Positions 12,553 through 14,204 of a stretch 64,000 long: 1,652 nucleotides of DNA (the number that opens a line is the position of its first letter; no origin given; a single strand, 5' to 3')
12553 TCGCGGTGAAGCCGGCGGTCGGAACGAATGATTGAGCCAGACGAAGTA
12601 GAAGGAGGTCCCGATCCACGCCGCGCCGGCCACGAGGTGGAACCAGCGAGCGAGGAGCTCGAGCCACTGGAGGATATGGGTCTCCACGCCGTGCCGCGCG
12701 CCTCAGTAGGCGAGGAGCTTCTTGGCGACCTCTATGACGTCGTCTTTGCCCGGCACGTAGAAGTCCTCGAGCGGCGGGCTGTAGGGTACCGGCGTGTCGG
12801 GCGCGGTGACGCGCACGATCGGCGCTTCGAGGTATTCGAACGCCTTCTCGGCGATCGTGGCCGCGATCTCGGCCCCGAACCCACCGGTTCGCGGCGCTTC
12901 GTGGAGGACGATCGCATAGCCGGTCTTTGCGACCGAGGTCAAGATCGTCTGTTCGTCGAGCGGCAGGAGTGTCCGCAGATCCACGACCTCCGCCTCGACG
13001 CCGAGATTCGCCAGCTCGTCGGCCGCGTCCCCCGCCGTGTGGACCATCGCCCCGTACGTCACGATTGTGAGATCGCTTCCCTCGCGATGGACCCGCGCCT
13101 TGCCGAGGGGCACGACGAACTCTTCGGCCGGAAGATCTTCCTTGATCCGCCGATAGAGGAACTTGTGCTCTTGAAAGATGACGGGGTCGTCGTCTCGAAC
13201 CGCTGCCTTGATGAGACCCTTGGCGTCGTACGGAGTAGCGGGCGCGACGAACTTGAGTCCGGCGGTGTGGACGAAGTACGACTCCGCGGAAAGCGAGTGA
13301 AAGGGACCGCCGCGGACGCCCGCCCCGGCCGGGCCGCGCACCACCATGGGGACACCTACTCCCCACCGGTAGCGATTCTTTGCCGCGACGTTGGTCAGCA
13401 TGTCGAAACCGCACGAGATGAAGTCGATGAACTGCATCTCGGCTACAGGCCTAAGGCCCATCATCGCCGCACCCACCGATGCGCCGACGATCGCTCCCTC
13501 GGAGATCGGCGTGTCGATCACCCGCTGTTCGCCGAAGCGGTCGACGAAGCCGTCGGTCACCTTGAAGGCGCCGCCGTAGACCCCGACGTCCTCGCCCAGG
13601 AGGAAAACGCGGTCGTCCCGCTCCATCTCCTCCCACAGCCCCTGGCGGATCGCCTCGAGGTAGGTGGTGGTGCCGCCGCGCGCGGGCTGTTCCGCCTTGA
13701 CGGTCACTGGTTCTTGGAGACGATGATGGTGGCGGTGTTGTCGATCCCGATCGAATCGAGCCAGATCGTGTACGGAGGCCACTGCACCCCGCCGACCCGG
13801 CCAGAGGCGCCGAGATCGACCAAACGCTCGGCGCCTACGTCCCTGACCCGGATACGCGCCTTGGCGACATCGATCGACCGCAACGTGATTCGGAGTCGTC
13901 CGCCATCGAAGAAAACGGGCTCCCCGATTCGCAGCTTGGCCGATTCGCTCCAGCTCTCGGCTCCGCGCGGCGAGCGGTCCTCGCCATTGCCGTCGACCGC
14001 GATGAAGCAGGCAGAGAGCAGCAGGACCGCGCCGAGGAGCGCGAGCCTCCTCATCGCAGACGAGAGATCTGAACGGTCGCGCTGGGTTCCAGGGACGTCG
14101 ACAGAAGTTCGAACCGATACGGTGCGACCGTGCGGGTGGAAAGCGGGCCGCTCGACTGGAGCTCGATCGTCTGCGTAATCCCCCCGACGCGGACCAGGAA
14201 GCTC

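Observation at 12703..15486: Split E1alpha/E1beta operon interrupted by two tandem paralogous 116-aa lipoprotein genes with 4-nt overlaps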

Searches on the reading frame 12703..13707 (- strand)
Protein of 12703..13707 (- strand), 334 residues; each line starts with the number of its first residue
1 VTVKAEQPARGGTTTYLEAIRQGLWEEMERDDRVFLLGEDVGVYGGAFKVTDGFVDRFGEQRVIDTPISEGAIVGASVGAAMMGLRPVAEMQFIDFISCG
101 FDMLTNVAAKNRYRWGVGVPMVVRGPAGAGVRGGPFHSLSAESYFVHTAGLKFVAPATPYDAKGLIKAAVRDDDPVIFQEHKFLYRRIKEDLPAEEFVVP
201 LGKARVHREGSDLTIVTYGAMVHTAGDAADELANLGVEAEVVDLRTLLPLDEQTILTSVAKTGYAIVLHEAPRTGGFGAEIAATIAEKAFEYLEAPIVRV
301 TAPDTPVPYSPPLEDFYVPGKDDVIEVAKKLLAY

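Call 5: search_protein_families(library=pfam, proteins=[window:12703-13707:-], max_evalue=0.01)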
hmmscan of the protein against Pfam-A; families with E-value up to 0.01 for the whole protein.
window:12703-13707:- (334 aa): 3 families
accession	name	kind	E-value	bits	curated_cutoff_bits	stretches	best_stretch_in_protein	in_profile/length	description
PF02780.25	Transketolase_C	-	8.2e-44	148.9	25.9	1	202-324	1-124/124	Transketolase, C-terminal domain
PF02779.29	Transket_pyr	-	3.1e-39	134.9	27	1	15-186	4-173/174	Transketolase, pyrimidine binding domain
PF17147.9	PFOR_II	-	0.002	18.9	27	1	212-288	2-81/102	Pyruvate:ferredoxin oxidoreductase core domain II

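Call 32: search_protein_families(library=ncbifam, proteins=[window:12703-13707:-], max_evalue=0.01)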
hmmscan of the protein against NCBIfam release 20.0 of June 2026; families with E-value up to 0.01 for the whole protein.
window:12703-13707:- (334 aa): 11 families
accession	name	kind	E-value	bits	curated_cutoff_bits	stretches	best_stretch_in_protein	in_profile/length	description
NF006667.0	PRK09212.1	subfamily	8.5e-105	350.3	321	1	15-333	5-324/327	pyruvate dehydrogenase complex E1 component subunit beta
NF008854.0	PRK11892.1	equivalog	1.8e-103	346.7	454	1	13-331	141-461/464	pyruvate dehydrogenase complex E1 component subunit beta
TIGR00204.1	dxs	equivalog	5.4e-20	71.5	465.95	1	52-307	344-588/616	1-deoxy-D-xylulose-5-phosphate synthase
NF004559.0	PRK05899.2-5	equivalog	2.9e-19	68.8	488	1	22-302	326-593/627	transketolase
NF008968.0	PRK12315.1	subfamily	1e-13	50.4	510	1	13-290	278-542/582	1-deoxy-D-xylulose-5-phosphate synthase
NF003933.0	PRK05444.2-2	equivalog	1.1e-12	47.3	395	1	52-306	327-577/606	1-deoxy-D-xylulose-5-phosphate synthase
NF004556.0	PRK05899.2-2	equivalog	1.7e-11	43.1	575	1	195-290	504-598/639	transketolase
NF041170.1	Oxoac_fdxalpha_Archa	equivalog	0.00028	19.4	800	1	203-275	511-584/636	2-oxoacid:ferredoxin oxidoreductase subunit alpha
TIGR03710.1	OAFO_sf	subfamily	0.0011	17.7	482.75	1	206-279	459-530/561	2-oxoacid:acceptor oxidoreductase subunit alpha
NF006412.0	PRK08659.1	equivalog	0.0013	18.1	411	1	205-270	269-333/378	2-oxoacid:acceptor oxidoreductase subunit alpha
NF007201.0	PRK09622.1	equivalog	0.0021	17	590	1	209-286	266-346/405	2-oxoacid:ferredoxin oxidoreductase subunit alpha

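Call 76: search_solved_structures(query=window:12703-13707:-, max_evalue=1e-30)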
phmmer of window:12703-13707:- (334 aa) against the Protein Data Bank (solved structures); distinct sequences matched with E-value up to 1e-30: 12.
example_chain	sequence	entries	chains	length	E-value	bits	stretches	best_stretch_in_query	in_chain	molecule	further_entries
1um9_B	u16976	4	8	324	9.1e-105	353.4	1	15-334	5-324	2-oxo acid dehydrogenase beta subunit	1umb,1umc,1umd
1ik6_A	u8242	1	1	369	1.8e-103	349.1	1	17-331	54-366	pyruvate dehydrogenase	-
3duf_B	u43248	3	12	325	4.9e-91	308.2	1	15-332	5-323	Pyruvate dehydrogenase E1 component subunit beta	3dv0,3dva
1w85_B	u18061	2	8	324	5.1e-91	308.2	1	15-332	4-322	PYRUVATE DEHYDROGENASE E1 COMPONENT, BETA SUBUNIT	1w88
2bp7_B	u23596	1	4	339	6.2e-79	268.5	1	13-331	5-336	2-OXOISOVALERATE DEHYDROGENASE BETA SUBUNIT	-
1qs0_B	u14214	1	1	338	6.6e-79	268.4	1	13-331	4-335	2-OXOISOVALERATE DEHYDROGENASE BETA-SUBUNIT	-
1dtw_B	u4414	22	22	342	9.7e-78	264.5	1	17-334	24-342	BRANCHED-CHAIN ALPHA-KETO ACID DEHYDROGENASE BETA SUBUNIT | 2-OXOISOVALERATE DEHYDROGENASE BETA SUBUNIT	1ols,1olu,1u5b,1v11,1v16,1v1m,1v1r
2j9f_B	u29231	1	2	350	1e-77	264.4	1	17-334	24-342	2-OXOISOVALERATE DEHYDROGENASE BETA SUBUNIT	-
1ni4_B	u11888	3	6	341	2.1e-77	263.5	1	15-332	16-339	Pyruvate dehydrogenase E1 component: Beta subunit | Pyruvate dehydrogenase E1 component subunit beta | Pyruvate dehydrogenase E1 component subunit beta, mitocho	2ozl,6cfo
6cer_B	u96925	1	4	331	2.2e-77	263.3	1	15-332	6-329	Pyruvate dehydrogenase E1 component subunit beta, mitochondrial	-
3exe_B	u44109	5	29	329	2.5e-77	263.2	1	15-332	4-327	Pyruvate dehydrogenase E1 component subunit beta, mitochondrial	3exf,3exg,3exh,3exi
1olx_B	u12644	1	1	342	2.4e-76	260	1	17-334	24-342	2-OXOISOVALERATE DEHYDROGENASE BETA SUBUNIT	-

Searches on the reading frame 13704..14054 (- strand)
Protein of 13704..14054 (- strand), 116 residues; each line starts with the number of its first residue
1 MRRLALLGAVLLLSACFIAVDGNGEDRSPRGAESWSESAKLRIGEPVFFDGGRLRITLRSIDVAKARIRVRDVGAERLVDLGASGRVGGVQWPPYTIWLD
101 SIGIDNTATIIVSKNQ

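Call 5: search_protein_families(library=pfam, proteins=[window:13704-14054:-], max_evalue=0.01)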
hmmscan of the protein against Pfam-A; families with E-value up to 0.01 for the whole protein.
window:13704-14054:- (116 aa): 0 families

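Call 8: find_homologous_proteins(query=window:13704-14054:-, max_evalue=0.001)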
Query window:13704-14054:- (116 aa): 2 proteins with E <= 0.001 among 75 candidates.
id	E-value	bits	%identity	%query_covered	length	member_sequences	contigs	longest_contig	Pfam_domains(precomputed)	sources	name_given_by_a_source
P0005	6.2e-68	244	99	100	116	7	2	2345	-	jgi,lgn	jgi:hypothetical protein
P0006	3.6e-36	142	69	81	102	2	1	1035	-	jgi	jgi:hypothetical protein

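Call 32: search_protein_families(library=ncbifam, proteins=[window:13704-14054:-], max_evalue=0.01)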
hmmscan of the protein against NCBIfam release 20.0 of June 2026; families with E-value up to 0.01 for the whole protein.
window:13704-14054:- (116 aa): 0 families

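Call 73: search_protein_families(library=padloc, proteins=[window:13704-14054:-], max_evalue=0.1)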
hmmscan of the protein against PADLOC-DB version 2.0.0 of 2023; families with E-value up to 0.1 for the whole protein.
window:13704-14054:- (116 aa): 0 families

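Call 74: search_protein_families(library=phrogs, proteins=[window:13704-14054:-], max_evalue=0.1)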
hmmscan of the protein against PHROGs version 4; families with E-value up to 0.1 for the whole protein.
window:13704-14054:- (116 aa): 0 families

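Call 77: predict_structure(alignment_id=A4)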
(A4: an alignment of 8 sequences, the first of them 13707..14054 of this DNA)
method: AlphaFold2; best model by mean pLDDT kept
length: 116 residues; sequences in the alignment: 8
mean_pLDDT: 77.5   pTM: 0.68
mean pLDDT of the five models: 77.5, 77.3, 76.3, 76.2, 76.2
residues with pLDDT >= 90: 56; 70-90: 21; 50-70: 15; < 50: 24
segments of 3 or more residues with pLDDT < 50: 1-4, 6-22, 24-26
pLDDT, mean of each block of 10 residues (from residue 1): 46 43 50 86 93 93 91 91 73 92 89 86
secondary structure, 60 per line:
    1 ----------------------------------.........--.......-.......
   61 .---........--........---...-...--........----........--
elements in order: E35-43 E46-49 E54-61 E65-72 E75-82 E90-92 E95-102 E107-114
